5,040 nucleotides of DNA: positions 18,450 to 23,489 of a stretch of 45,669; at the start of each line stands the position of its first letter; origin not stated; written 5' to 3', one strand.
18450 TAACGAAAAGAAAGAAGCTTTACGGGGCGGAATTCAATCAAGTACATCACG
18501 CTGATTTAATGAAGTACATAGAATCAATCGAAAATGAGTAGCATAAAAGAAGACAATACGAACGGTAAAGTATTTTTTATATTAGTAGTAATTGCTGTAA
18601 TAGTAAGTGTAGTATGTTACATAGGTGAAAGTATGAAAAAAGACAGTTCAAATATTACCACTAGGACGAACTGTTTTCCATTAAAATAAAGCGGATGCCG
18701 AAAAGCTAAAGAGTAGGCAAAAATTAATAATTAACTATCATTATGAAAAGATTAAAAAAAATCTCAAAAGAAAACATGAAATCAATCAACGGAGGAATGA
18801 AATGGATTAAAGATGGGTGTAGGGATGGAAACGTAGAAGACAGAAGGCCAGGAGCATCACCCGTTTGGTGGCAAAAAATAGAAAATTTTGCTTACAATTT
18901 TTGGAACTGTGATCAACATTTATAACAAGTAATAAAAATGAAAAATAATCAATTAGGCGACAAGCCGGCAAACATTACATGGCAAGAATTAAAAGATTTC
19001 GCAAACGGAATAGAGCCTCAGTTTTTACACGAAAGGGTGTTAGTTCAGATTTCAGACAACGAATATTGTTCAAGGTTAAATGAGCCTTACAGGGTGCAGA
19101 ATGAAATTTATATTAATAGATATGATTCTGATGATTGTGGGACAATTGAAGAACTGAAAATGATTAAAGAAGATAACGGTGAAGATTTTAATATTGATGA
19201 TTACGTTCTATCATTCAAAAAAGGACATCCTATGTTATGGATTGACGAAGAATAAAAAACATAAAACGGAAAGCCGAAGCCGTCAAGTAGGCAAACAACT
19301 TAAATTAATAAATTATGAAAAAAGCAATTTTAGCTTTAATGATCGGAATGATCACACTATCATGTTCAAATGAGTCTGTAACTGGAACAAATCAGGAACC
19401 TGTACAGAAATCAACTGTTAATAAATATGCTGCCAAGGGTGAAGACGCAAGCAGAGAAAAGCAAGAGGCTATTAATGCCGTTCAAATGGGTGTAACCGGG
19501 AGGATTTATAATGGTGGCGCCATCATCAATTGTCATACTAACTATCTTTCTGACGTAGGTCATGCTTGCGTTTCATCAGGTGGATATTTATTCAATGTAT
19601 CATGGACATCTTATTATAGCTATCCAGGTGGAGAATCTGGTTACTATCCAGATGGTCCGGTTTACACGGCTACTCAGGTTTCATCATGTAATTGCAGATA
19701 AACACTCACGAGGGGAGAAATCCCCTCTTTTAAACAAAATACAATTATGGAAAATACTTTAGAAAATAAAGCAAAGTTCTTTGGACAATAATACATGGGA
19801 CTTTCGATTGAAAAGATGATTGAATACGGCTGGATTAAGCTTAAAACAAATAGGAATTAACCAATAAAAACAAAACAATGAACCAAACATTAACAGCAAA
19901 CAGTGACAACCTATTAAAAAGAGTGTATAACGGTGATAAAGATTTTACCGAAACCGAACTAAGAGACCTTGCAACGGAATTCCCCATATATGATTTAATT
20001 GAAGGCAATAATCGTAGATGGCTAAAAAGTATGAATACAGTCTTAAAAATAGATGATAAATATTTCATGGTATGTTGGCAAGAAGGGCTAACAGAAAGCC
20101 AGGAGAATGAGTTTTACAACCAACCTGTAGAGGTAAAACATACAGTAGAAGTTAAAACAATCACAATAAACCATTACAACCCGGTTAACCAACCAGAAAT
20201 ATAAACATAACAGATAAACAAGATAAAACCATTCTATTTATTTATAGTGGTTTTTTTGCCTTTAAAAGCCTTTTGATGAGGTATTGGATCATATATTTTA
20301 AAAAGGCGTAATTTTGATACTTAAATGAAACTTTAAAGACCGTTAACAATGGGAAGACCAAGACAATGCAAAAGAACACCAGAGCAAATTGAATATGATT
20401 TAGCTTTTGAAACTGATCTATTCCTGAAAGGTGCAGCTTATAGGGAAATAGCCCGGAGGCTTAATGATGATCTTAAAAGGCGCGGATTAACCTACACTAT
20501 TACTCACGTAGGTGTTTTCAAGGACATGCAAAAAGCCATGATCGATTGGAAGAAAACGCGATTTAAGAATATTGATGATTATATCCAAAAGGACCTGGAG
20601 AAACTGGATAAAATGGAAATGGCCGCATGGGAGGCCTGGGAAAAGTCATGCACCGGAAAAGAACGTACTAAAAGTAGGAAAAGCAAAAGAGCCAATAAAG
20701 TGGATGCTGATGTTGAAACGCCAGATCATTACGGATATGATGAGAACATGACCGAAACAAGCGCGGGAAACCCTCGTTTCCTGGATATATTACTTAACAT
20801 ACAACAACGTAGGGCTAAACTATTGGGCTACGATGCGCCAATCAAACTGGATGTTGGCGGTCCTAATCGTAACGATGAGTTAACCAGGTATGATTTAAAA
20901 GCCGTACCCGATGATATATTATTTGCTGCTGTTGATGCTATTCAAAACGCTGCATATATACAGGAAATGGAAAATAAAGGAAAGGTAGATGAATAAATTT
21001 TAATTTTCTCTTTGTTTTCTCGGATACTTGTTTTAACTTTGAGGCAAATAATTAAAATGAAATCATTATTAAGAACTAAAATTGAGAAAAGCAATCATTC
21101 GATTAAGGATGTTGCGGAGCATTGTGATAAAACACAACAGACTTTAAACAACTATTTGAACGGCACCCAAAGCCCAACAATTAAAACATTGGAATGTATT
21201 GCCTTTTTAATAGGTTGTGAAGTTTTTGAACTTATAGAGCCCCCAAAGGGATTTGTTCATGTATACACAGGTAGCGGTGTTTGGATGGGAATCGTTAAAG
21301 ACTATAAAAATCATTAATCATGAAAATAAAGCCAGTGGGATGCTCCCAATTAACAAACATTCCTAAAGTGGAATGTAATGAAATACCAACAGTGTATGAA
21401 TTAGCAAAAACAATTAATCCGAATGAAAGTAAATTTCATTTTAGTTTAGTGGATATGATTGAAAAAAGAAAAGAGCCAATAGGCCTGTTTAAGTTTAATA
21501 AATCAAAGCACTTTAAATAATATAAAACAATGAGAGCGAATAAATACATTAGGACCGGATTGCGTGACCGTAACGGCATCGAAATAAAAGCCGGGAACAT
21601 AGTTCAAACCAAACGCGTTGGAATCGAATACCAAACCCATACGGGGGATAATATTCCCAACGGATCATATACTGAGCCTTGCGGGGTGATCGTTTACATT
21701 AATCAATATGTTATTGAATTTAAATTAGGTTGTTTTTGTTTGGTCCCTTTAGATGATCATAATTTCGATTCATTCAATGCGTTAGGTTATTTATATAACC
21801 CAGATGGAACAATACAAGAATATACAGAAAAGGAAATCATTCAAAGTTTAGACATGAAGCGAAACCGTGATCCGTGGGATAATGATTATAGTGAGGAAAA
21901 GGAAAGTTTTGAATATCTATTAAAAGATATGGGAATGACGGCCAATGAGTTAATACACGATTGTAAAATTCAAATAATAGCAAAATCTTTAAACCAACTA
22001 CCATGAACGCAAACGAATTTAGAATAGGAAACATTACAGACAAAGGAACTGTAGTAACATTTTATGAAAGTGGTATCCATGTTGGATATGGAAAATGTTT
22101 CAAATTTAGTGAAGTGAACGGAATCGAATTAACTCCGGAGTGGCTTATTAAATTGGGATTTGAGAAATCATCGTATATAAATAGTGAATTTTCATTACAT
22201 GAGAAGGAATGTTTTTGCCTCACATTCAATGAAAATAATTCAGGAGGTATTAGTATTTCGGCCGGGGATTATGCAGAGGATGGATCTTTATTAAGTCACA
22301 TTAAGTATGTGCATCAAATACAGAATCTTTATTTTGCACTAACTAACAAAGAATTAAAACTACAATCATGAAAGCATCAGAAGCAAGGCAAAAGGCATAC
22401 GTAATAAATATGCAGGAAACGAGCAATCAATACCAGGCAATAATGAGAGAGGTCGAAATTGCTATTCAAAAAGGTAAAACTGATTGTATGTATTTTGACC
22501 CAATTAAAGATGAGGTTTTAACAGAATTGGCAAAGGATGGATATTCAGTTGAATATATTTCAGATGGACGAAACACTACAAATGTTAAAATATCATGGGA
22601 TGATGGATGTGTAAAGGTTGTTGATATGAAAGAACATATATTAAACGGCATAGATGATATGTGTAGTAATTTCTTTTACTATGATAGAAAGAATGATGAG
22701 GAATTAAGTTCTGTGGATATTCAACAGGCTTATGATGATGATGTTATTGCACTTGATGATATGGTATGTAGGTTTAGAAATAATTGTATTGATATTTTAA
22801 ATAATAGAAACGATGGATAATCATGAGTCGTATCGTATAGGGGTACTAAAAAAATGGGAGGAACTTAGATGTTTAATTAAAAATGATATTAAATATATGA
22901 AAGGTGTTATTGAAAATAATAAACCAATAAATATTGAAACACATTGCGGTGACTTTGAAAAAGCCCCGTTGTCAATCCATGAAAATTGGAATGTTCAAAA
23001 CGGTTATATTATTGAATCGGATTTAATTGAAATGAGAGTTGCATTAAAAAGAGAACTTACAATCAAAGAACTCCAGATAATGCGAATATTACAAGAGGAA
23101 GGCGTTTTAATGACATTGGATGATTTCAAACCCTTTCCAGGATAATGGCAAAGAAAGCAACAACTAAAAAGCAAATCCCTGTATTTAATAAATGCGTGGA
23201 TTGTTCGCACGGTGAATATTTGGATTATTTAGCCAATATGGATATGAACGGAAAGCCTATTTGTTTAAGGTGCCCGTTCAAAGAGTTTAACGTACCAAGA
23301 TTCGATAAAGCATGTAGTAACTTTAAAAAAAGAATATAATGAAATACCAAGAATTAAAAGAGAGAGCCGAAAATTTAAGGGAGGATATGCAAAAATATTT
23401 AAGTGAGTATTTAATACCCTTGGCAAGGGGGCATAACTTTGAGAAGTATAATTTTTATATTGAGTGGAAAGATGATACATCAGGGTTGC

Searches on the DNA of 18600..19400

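Call 85: search_rna_families(source=window, start=18600, end=19400, threshold=evalue, max_evalue=1, show_alignments=2)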
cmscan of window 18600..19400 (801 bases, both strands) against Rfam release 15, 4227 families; matches with E-value up to 1: 1.
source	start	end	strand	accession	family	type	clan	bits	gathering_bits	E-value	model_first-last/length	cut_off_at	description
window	18688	18719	+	RF02914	DUF805b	Cis-reg;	CL00115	46.8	35.6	4.6e-12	1-35/35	no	DUF805b RNA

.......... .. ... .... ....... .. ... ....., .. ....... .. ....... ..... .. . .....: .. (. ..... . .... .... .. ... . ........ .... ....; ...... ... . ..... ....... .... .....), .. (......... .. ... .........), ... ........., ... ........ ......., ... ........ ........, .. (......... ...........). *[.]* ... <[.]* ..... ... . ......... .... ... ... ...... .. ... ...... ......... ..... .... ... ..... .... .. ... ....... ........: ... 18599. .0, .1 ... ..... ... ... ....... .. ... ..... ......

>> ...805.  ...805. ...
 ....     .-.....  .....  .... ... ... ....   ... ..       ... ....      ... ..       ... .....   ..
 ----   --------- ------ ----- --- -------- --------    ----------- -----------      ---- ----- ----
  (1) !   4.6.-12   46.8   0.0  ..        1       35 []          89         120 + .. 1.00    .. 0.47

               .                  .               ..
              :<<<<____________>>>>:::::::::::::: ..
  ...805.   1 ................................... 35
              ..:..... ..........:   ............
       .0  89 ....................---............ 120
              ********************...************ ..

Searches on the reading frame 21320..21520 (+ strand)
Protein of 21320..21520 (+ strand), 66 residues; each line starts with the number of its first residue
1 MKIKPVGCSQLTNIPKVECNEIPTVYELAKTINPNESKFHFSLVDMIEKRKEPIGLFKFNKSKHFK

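Call 82: search_protein_families(library=pfam, proteins=[window:21320-21520:+], max_evalue=0.01)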
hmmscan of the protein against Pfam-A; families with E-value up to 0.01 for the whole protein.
window:21320-21520:+ (66 aa): 1 family
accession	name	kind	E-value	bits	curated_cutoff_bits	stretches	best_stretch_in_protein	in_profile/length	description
PF12583.14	TPPII_C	-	0.0099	16.8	27.7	0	10-51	22-63/69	Tripeptidyl peptidase II, C-terminal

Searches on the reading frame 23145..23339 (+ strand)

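Call 82: search_protein_families(library=pfam, proteins=[window:23145-23339:+], max_evalue=0.01)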
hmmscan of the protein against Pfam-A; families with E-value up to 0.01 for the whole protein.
window:23145-23339:+ (64 aa): 1 family
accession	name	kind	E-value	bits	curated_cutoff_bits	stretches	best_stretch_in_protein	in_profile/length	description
PF07699.19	Ephrin_rec_like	-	0.0031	17.7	23.1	1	15-48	9-36/48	Tyrosine-protein kinase ephrin type A/B receptor-like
